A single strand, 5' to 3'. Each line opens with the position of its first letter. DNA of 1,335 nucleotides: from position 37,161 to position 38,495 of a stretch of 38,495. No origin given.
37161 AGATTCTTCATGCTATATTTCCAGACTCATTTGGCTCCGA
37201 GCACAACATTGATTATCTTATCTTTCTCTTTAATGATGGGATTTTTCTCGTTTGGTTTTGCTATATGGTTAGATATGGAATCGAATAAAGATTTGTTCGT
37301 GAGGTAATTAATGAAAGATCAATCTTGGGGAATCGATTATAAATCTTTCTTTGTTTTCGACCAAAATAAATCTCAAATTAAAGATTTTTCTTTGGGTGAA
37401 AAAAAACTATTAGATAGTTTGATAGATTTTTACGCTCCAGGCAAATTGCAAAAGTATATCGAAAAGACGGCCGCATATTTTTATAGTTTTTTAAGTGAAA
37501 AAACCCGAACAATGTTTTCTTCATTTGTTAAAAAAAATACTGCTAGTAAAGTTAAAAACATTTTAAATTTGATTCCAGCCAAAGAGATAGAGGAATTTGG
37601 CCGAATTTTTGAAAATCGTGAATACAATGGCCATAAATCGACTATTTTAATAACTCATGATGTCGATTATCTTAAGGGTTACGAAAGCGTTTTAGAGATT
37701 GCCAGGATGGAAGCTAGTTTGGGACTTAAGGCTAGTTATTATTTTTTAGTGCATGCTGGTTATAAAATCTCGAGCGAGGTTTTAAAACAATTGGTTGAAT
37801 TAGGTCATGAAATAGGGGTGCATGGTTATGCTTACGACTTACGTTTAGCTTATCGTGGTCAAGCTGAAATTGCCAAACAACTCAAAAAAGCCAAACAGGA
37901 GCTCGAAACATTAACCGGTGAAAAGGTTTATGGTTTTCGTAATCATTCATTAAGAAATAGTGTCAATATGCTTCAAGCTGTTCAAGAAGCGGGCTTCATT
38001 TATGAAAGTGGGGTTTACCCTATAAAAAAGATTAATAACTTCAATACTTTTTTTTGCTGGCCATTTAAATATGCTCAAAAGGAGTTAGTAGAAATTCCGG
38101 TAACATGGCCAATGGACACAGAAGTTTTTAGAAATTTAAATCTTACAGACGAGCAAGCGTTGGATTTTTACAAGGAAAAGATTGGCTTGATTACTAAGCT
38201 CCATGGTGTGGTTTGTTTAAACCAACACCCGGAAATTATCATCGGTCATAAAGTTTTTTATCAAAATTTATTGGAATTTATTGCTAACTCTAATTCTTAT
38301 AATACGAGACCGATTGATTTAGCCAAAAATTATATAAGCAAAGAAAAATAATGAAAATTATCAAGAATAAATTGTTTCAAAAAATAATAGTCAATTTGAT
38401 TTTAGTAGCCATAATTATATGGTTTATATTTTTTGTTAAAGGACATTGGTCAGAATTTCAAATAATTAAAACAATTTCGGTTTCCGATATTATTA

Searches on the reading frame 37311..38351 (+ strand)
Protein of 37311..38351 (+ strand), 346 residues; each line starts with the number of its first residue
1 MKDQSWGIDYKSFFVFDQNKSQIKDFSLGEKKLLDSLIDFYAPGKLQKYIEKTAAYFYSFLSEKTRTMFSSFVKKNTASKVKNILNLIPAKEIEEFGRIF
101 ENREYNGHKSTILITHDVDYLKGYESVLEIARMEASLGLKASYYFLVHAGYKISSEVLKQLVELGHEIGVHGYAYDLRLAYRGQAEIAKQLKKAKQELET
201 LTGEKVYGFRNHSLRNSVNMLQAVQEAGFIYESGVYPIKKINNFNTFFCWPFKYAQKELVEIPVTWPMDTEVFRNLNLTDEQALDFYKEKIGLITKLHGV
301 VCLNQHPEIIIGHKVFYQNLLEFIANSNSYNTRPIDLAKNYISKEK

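Call 9: search_protein_families(library=pfam, proteins=[window:37311-38351:+])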
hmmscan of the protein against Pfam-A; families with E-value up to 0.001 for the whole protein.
window:37311-38351:+ (346 aa): 2 families
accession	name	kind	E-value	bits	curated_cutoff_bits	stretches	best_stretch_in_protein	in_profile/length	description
PF01522.26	Polysacc_deac_1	-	1.6e-10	41.5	23.1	1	107-229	4-121/124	Polysaccharide deacetylase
PF22537.1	WbmS-like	-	1.2e-05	25.8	27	1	165-283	46-154/186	Polysaccharide deacetylase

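Call 62: find_encoding_contigs(protein=window:37311-38351:+, flank=10000, max_places=1)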
Protein window:37311-38351:+ (346 aa): 7 contigs read that carry it; 1 place shown.
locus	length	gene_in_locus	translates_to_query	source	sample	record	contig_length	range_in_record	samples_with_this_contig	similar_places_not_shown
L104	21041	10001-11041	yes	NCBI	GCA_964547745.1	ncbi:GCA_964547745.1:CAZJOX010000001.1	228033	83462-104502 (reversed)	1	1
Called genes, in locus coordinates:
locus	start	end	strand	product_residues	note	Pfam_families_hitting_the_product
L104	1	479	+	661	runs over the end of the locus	-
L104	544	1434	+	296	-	PF01370:Epimerase, PF04321:RmlD_sub_bind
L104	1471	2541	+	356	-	PF01073:3Beta_HSD, PF01370:Epimerase, PF02719:Polysacc_synt_2, PF04321:RmlD_sub_bind (weak), PF07993:NAD_binding_4, PF16363:GDP_Man_Dehyd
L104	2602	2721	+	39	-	-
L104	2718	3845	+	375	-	PF02350:Epimerase_2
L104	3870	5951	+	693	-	PF00535:Glycos_transf_2, PF10111:Glyco_tranf_2_2, PF13641:Glyco_tranf_2_3, PF13477:Glyco_trans_4_2, PF13439:Glyco_transf_4, PF00534:Glycos_transf_1, PF13692:Glyco_trans_1_4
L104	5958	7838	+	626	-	PF13522:GATase_6, PF13537:GATase_7, PF00733:Asn_synthase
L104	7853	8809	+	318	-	PF00535:Glycos_transf_2, PF13641:Glyco_tranf_2_3 (weak)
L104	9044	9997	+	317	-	PF00535:Glycos_transf_2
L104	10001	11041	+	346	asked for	PF22537:WbmS-like (faint), PF01522:Polysacc_deac_1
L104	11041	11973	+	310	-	PF03706:LPG_synthase_TM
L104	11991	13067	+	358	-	PF02350:Epimerase_2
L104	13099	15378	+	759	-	-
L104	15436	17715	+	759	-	-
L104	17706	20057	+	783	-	-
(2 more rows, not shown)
